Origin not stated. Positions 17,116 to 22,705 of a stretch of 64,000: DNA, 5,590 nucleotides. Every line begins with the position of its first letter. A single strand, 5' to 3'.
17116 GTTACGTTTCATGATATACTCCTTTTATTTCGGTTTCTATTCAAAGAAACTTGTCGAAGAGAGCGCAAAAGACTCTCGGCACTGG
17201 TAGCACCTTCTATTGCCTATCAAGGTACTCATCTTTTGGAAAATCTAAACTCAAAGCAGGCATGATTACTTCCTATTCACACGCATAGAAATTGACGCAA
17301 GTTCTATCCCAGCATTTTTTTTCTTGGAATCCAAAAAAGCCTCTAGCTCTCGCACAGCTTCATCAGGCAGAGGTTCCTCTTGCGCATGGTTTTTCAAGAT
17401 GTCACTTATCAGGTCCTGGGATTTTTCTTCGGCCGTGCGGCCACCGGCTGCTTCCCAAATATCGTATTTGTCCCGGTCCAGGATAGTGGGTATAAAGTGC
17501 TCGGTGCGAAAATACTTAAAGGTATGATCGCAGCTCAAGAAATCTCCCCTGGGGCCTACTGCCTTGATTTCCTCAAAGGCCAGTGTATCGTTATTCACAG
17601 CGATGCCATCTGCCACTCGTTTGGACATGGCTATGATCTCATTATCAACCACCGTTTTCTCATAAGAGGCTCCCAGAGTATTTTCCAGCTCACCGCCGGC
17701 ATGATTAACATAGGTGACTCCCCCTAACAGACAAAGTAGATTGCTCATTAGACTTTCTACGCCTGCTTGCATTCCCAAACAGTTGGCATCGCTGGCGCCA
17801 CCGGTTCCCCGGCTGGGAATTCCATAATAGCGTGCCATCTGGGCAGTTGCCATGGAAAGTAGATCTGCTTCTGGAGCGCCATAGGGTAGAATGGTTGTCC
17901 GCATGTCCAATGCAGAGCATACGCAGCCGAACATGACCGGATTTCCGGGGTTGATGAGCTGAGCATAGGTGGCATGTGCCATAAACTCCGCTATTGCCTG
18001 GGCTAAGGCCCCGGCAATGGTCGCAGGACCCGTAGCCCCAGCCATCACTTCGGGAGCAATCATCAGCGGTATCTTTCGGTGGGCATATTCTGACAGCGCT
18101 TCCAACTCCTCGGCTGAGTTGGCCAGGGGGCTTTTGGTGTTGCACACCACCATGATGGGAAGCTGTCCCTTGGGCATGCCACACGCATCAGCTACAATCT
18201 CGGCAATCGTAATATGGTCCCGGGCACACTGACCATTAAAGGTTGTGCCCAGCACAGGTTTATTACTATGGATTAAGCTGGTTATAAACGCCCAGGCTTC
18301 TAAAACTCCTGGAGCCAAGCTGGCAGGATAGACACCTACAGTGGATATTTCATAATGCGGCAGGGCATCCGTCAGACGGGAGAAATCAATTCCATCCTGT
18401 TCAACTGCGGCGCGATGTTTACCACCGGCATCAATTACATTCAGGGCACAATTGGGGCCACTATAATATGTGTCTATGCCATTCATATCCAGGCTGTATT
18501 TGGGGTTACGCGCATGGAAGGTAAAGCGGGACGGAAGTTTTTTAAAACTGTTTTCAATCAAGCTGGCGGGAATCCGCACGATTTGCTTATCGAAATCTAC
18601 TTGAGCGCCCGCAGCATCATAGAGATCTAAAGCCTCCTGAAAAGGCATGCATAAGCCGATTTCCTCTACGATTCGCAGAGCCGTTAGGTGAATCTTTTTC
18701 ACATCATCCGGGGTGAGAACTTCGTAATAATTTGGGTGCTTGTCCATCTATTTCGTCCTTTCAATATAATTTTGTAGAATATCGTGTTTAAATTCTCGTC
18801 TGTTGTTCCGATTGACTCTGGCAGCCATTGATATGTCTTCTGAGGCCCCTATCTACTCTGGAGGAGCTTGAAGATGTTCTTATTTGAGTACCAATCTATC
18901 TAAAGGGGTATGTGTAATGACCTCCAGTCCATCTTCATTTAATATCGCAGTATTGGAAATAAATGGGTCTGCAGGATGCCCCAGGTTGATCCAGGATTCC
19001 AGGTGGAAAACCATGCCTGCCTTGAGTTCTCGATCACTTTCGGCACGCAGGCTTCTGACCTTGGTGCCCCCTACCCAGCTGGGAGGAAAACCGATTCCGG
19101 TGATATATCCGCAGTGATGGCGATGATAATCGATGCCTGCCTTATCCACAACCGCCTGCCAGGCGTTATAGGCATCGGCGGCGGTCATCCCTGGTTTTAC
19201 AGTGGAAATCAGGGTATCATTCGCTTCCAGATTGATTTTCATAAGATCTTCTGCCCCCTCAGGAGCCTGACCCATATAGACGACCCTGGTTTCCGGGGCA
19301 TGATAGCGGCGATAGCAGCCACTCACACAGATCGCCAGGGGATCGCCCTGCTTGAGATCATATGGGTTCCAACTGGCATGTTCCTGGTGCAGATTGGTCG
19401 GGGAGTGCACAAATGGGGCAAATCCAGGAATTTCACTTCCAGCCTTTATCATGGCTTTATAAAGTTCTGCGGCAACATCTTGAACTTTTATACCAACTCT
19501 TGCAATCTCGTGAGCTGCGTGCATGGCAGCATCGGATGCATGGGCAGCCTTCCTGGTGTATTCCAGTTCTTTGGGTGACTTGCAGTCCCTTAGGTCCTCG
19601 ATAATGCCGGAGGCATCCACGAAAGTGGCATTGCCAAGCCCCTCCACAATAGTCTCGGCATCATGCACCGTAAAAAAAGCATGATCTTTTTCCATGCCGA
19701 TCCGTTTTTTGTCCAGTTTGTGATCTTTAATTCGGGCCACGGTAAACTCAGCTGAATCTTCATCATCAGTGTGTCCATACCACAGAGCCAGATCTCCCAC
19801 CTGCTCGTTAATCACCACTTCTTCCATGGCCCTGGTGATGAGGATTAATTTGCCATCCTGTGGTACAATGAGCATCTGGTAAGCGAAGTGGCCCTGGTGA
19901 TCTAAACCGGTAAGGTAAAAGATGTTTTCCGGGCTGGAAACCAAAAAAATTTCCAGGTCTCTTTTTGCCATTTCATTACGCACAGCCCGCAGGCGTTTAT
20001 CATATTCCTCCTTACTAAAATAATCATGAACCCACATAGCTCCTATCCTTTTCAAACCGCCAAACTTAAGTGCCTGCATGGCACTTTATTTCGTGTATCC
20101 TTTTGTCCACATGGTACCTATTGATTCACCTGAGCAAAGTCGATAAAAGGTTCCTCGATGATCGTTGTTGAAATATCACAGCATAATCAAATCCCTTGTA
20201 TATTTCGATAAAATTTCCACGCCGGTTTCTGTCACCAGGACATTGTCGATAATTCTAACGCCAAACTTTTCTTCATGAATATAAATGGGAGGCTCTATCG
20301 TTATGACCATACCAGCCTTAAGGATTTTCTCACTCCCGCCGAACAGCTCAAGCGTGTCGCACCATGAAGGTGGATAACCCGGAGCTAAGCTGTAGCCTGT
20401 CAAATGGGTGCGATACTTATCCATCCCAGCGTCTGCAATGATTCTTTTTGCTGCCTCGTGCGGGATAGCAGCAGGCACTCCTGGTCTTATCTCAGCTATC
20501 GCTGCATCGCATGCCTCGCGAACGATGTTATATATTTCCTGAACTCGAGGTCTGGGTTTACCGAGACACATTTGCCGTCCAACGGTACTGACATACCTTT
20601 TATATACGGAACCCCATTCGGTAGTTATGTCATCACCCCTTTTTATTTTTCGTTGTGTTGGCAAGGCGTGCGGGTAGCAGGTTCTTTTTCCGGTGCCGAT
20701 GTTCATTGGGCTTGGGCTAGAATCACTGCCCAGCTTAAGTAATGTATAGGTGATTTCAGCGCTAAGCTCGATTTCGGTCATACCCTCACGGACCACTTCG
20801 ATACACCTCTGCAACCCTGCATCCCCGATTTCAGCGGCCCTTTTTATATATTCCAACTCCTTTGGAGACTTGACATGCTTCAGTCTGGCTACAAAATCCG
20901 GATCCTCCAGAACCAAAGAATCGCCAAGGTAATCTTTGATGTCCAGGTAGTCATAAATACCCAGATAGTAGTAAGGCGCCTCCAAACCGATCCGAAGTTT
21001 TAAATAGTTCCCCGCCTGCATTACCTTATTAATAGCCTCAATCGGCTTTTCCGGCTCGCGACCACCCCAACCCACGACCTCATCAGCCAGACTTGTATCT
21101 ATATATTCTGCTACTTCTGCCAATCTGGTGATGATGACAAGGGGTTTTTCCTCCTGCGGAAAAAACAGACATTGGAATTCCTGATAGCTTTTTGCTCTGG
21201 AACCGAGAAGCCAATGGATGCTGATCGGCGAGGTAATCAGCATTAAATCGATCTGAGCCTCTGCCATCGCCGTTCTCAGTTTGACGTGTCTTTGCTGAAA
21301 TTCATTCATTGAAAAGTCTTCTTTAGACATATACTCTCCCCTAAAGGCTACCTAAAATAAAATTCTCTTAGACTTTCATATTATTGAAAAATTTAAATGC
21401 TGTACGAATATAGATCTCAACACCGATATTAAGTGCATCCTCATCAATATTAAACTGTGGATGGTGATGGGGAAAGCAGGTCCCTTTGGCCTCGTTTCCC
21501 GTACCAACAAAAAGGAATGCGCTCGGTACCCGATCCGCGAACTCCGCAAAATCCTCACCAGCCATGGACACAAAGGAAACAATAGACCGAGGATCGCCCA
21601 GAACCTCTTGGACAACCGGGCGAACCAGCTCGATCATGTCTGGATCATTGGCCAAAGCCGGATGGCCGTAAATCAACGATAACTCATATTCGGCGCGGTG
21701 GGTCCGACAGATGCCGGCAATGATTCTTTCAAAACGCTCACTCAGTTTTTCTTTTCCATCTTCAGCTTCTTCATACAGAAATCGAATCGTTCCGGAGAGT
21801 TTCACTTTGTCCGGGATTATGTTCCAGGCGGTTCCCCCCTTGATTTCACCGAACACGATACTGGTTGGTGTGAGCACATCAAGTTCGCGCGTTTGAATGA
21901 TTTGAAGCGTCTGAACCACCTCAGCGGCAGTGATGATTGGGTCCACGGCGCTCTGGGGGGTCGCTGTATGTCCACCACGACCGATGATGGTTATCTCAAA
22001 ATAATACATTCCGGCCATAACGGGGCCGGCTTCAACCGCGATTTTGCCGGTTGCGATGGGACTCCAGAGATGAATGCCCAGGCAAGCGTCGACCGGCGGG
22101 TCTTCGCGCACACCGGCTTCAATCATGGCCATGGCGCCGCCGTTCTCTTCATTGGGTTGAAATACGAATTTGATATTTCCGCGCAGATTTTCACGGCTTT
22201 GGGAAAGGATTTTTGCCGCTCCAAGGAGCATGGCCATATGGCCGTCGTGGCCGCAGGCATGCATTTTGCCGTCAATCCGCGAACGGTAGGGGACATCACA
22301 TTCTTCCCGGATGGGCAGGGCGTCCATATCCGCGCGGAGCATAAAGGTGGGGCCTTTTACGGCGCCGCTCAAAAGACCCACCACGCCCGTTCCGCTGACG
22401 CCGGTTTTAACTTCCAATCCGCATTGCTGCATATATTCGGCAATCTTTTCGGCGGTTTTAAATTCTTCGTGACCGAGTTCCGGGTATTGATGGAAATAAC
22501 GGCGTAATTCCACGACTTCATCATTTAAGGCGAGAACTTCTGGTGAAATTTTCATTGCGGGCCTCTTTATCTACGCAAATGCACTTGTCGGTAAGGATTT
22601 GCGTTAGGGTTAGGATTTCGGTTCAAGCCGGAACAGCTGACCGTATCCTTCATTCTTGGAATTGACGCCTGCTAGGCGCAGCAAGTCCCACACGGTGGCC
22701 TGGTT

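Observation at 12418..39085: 25-kb single-strand supercluster: candidate anaerobic ectoine/hydroxyectoine-type osmolyte catabolism fused to methylamine demethylation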

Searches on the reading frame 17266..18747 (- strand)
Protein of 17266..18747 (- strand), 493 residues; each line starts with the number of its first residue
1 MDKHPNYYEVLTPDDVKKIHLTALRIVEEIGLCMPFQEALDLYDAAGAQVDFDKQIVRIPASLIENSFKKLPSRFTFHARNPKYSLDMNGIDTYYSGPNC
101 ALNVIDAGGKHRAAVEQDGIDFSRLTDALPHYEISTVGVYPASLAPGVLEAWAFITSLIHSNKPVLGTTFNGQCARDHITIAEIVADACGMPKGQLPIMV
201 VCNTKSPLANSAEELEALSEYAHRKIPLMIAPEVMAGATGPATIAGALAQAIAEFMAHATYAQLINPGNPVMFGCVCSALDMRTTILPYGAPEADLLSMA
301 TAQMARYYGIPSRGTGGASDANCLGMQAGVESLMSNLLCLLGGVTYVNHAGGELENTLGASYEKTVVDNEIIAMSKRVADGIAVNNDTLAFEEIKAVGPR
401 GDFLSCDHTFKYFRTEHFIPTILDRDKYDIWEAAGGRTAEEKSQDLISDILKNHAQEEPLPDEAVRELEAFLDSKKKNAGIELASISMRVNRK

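Call 8: search_protein_families(library=ncbifam, proteins=[window:17266-18747:-], max_evalue=0.00001)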
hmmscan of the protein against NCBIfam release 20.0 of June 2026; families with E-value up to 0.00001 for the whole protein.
window:17266-18747:- (493 aa): 1 family
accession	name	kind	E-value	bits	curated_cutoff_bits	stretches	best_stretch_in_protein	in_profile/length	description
TIGR02369.2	trimeth_pyl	equivalog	3.7e-106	355.5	525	1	9-472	4-465/469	[trimethylamine--corrinoid protein] Co-methyltransferase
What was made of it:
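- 17266..18747 (-): Non-pyrrolysine MttB-superfamily methyltransferase. TIGR02369 355<525 (call 8).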

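Call 46: search_solved_structures(query=window:17266-18747:-, max_evalue=1e-10)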
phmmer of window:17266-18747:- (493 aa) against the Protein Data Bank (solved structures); distinct sequences matched with E-value up to 1e-10: 5.
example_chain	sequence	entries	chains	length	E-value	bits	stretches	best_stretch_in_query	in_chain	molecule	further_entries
9yce_A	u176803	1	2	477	4.6e-78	266.3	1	8-480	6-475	Glycine betaine methyltransferase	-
2qne_A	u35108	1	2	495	5.2e-78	266.1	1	8-480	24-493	Putative methyltransferase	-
4yyc_A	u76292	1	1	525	7.2e-64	219.5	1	6-473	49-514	Putative trimethylamine methyltransferase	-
7xcl_A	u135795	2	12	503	1e-50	176.2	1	10-477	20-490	Trimethylamine methyltransferase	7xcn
7xcm_A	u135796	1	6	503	1.2e-50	175.9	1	10-477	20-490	Trimethylamine methyltransferase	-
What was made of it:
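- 17266..18747 (-): The best PDB match is glycine betaine methyltransferase MtgB 9YCE/2QNE, 266 bits (call 46).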

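Call 53: find_related_loci(query=window:17266-18747:-, collection=metagenome_contigs, flank=10000)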
Query window:17266-18747:- (493 aa) in metagenome_contigs; peptide patterns used: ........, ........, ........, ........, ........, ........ (x = any residue, [..] = any of these).
55 stretches matched a pattern; 10 encode a relative of the query (tblastn E <= 1e-3); 10 distinct loci.
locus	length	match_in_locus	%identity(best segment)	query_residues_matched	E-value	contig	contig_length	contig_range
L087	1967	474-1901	91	1-476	0e+0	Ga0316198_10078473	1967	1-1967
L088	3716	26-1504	88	1-493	0e+0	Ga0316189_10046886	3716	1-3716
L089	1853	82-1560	87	1-493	0e+0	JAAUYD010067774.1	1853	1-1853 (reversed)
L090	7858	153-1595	85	1-481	0e+0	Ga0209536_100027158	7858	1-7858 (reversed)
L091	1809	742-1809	90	1-356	0e+0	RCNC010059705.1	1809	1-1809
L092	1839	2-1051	87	132-481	0e+0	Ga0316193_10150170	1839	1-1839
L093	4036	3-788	87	217-478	6e-162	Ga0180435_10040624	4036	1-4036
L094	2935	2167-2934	82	1-256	5e-156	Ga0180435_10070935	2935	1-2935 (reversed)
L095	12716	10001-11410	55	6-476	0e+0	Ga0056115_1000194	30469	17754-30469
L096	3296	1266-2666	25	13-478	4e-32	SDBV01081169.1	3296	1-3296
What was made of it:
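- Tried and rejected: It returned only 10 mostly short loci (call 53).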

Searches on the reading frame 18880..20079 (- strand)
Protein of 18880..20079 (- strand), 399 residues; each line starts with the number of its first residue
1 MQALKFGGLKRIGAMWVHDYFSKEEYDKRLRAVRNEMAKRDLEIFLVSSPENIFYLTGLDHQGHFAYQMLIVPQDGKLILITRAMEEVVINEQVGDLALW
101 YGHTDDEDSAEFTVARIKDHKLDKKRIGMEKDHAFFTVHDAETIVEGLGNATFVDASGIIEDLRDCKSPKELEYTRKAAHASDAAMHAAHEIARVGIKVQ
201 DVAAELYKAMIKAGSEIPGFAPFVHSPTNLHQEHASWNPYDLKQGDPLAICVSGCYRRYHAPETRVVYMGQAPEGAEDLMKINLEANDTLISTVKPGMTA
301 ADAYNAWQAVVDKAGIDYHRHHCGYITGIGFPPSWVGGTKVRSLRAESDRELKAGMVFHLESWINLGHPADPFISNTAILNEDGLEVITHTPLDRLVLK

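Call 8: search_protein_families(library=ncbifam, proteins=[window:18880-20079:-], max_evalue=0.00001)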
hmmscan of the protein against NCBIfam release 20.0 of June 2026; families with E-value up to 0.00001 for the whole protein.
window:18880-20079:- (399 aa): 11 families
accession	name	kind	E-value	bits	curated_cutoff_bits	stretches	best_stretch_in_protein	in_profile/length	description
NF038259.1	ectoine_DoeA_2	exception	6e-71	239.2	575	1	21-389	9-377/386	ectoine hydrolase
TIGR02993.1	ectoine_eutD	equivalog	1.9e-54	185.3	613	1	20-396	5-388/391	ectoine hydrolase DoeA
NF040821.1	dipep_PepQ_Arch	equivalog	2.5e-23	82.7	630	1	29-391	2-341/346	Xaa-Pro dipeptidase PepQ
NF011173.0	PRK14575.1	equivalog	8.9e-15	54.5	850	1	143-395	155-402/406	putative peptidase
NF011720.0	PRK15173.1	subfamily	2.1e-14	53.3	420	1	143-395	92-339/343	peptidase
NF007310.0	PRK09795.1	equivalog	2.6e-14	52.8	393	1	31-392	5-352/361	aminopeptidase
TIGR00500.1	met_pdase_I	equivalog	3e-10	40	171.35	1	167-368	4-207/247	type I methionyl aminopeptidase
NF008970.0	PRK12318.1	equivalog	4.6e-10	39.2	267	1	167-368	44-248/291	methionyl aminopeptidase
NF008131.0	PRK10879.1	equivalog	1.1e-09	37.6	465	1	151-302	158-310/438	Xaa-Pro aminopeptidase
NF011174.0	PRK14576.1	subfamily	4.8e-09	35.6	487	1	152-363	163-369/405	putative endopeptidase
NF043017.1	DimsulpropLyDddP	equivalog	2.5e-07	29.9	600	1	28-395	57-440/443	dimethylsulfonioproprionate lyase DddP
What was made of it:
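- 18880..20079 (-): M24b hydrolase, conserved partner of the non-Pyl MttB. DoeA_2 239 vs cut-off 575 (call 8).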

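Call 45: search_solved_structures(query=window:18880-20079:-, max_evalue=1e-10)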
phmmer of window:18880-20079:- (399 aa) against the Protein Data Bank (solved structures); distinct sequences matched with E-value up to 1e-10: 17.
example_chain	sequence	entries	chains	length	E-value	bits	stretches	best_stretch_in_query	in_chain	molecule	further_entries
6twj_A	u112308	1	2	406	9.4e-43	149.9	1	20-392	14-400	Ectoine hydrolase DoeA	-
6twk_A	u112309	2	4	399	1e-42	149.8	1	21-392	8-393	Ectoine hydrolase DoeA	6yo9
1pv9_A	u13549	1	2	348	1.1e-19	74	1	152-392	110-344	Xaa-Pro dipeptidase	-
4zng_C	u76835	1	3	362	1.8e-19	73.3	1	39-397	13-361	Prolidase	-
7n02_A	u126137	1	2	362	1.8e-19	73.3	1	39-397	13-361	Aminopeptidase P family protein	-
7k3u_A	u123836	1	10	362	2.3e-19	72.9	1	39-397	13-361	Aminopeptidase P family protein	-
1wy2_A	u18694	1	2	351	1.4e-18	70.4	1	153-392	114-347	Xaa-Pro dipeptidase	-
6xmr_A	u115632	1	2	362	2.6e-18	69.5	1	39-397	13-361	Aminopeptidase P family protein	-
5cdl_A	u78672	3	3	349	8.7e-18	67.7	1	124-392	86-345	Proline dipeptidase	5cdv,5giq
5giu_A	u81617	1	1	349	9.1e-18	67.7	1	124-392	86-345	Proline dipeptidase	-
4fkc_A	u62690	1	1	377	3.4e-17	65.8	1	18-367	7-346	Xaa-Pro aminopeptidase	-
3q6d_A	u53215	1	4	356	1.4e-16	63.7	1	121-398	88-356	Proline dipeptidase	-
4rgz_A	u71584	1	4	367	1.6e-16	63.6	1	25-367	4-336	Xaa-Pro aminopeptidase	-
2zsg_A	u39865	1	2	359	1.7e-14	56.9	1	39-394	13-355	Aminopeptidase P, putative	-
1wn1_A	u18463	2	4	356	1.1e-13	54.3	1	37-330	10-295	dipeptidase | 356aa long hypothetical dipeptidase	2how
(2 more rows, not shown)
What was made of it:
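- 18880..20079 (-): PDB DoeA 150 bits (call 45).
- The M24b and M24c paralogues are closer to DoeA than to any other characterised M24 (calls 8, 45).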

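Call 91: find_encoding_contigs(protein=window:18880-20079:-, flank=10000, max_places=4)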
Protein window:18880-20079:- (399 aa): 2 contigs read that carry it; 2 places shown.
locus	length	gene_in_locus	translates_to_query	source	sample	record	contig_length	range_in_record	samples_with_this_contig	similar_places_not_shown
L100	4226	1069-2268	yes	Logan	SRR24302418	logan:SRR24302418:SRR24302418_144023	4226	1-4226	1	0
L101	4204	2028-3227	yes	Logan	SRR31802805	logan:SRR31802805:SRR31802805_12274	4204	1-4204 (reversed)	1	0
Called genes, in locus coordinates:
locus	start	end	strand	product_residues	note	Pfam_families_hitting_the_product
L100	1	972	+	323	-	?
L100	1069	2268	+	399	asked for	PF01321:Creatinase_N, PF00557:Peptidase_M24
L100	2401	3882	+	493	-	PF06253:MTTB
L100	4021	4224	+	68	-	?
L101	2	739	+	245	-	?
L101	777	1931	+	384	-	PF01321:Creatinase_N, PF00557:Peptidase_M24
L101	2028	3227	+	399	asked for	PF01321:Creatinase_N, PF00557:Peptidase_M24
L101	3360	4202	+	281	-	?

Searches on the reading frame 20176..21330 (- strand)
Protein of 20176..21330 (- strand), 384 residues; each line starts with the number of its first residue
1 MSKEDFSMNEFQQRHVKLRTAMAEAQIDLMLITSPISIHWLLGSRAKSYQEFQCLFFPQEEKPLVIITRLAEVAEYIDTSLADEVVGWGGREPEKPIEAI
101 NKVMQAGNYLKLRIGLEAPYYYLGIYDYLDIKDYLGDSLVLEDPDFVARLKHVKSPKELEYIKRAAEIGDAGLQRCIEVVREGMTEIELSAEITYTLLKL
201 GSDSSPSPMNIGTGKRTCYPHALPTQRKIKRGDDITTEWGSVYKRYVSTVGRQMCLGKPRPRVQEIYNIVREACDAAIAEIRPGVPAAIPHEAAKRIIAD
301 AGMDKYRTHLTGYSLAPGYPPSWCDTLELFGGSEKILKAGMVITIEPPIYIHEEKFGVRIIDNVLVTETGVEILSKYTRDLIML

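Call 8: search_protein_families(library=ncbifam, proteins=[window:20176-21330:-], max_evalue=0.00001)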
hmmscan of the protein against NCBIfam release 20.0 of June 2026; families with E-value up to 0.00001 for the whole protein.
window:20176-21330:- (384 aa): 11 families
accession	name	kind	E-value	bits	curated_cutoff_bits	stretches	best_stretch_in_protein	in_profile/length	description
NF038259.1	ectoine_DoeA_2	exception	4e-45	154.2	575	1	6-382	9-384/386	ectoine hydrolase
TIGR02993.1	ectoine_eutD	equivalog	5.4e-41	141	613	1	5-382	5-388/391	ectoine hydrolase DoeA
NF040821.1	dipep_PepQ_Arch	equivalog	5.3e-40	137.5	630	1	145-382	114-346/346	Xaa-Pro dipeptidase PepQ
NF007310.0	PRK09795.1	equivalog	6.1e-35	120.7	393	1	149-381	123-355/361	aminopeptidase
NF008131.0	PRK10879.1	equivalog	9.2e-23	80.7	465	1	146-288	166-309/438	Xaa-Pro aminopeptidase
NF011174.0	PRK14576.1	subfamily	2.8e-17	62.7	487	1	147-381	171-401/405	putative endopeptidase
NF011173.0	PRK14575.1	equivalog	9.6e-17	61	850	1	147-382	172-403/406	putative peptidase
NF011720.0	PRK15173.1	subfamily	1.2e-16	60.7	420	1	147-382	109-340/343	peptidase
TIGR00500.1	met_pdase_I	equivalog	9.4e-13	48.2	171.35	1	153-355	3-209/247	type I methionyl aminopeptidase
NF043017.1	DimsulpropLyDddP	equivalog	8.2e-09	34.7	600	1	151-380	203-439/443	dimethylsulfonioproprionate lyase DddP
NF008970.0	PRK12318.1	equivalog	1.3e-06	27.9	267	0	153-353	43-248/291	methionyl aminopeptidase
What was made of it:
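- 20176..21330 (-): M24a hydrolase (most divergent paralogue). DoeA_2 154, PepQ 138, all below cut-offs (call 8).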

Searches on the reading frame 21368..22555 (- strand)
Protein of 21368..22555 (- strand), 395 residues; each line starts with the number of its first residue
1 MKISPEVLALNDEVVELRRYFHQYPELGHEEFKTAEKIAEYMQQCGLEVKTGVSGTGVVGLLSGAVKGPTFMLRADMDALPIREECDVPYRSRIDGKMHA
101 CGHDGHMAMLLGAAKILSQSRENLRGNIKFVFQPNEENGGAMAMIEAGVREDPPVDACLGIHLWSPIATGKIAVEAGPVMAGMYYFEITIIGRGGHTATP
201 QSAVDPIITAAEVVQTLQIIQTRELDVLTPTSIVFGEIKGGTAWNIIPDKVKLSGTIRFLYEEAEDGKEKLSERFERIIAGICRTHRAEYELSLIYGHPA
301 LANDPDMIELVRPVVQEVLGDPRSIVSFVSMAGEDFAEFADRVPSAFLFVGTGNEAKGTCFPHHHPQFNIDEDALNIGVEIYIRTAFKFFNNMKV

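Call 8: search_protein_families(library=ncbifam, proteins=[window:21368-22555:-], max_evalue=0.00001)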
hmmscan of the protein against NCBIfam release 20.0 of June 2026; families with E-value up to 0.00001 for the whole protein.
window:21368-22555:- (395 aa): 19 families
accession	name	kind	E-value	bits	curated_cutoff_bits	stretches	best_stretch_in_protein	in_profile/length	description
NF040868.1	carboxypep_CpsA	equivalog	1.4e-117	392.8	500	1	3-390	4-390/391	carboxypeptidase CpsA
TIGR01891.1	amidohydrolases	subfamily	6.1e-108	361.2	153.75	1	15-378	2-366/366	amidohydrolase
NF038260.1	ectoine_DoeB_2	equivalog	1e-80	271.4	550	1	14-385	8-375/378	N(2)-acetyl-L-2,4-diaminobutanoate deacetylase DoeB2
TIGR01892.1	AcOrn-deacetyl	equivalog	1.4e-15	57.3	297.7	1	69-333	60-322/365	acetylornithine deacetylase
TIGR01246.1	dapE_proteo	equivalog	3.6e-15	55.9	361.8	1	35-321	22-311/370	succinyl-diaminopimelate desuccinylase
TIGR01910.1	DapE-ArgE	subfamily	4.5e-14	52.4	217.6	1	89-344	88-343/373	ArgE/DapE family deacylase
NF009557.0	PRK13009.1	equivalog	4.6e-14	52.4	284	1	24-320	15-314/377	succinyl-diaminopimelate desuccinylase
NF006365.0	PRK08588.1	subfamily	1.3e-12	47.7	289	1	105-391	109-382/383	succinyl-diaminopimelate desuccinylase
NF006775.0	PRK09290.2-5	equivalog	1.4e-12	47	479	1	179-385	215-409/419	allantoate amidohydrolase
TIGR01879.1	hydantase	subfamily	2e-11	43.5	204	1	180-354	204-372/401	hydantoinase/carbamoylase family amidase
NF006769.0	PRK09290.1-3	subfamily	2.8e-11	42.7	452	1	181-352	215-380/417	allantoate amidohydrolase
NF006771.0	PRK09290.1-5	subfamily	6e-10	38.2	399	1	179-352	211-378/413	allantoate amidohydrolase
TIGR01900.1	dapE-gram_pos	equivalog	2.6e-09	36.4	304.2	1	15-263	6-248/351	succinyl-diaminopimelate desuccinylase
NF006399.0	PRK08651.1-2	equivalog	8.8e-09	34.8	381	1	23-224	19-221/405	succinyl-diaminopimelate desuccinylase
NF006400.0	PRK08651.1-3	equivalog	1.3e-08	34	374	1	105-326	126-352/410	succinyl-diaminopimelate desuccinylase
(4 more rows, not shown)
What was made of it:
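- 21368..22555 (-): M20 N-acyl-amino-acid amidohydrolase, candidate N-acetyl-DABA deacetylase (DoeB substitute). DoeB2 NF038260 271 vs cut-off 550 (call 8).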

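Call 67: search_solved_structures(query=window:21368-22555:-, max_evalue=1e-20)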
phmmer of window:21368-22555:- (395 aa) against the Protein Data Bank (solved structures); distinct sequences matched with E-value up to 1e-20: 5.
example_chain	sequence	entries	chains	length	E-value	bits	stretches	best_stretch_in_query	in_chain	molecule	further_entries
1xmb_A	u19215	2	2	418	4.6e-78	266.3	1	6-390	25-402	IAA-amino acid hydrolase homolog 2 | IAA-amino acid hydrolase ILR1-like 2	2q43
1ysj_A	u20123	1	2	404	2.2e-74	254.1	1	10-386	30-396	protein yxeP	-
4ewt_A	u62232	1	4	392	1.8e-67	231.4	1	12-381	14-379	Peptidase, M20/M25/M40 family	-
6slf_A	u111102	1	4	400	1.2e-47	166.2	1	12-380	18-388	N-alpha-acyl-glutamine aminoacylase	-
3io1_A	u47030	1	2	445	3.4e-38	135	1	56-389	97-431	Aminobenzoyl-glutamate utilization protein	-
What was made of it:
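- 21368..22555 (-): PDB ILL2/YxeP 266/254 bits (call 67).
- The M20 is of the N-acyl-amino-acid amidohydrolase type (calls 8, 67).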
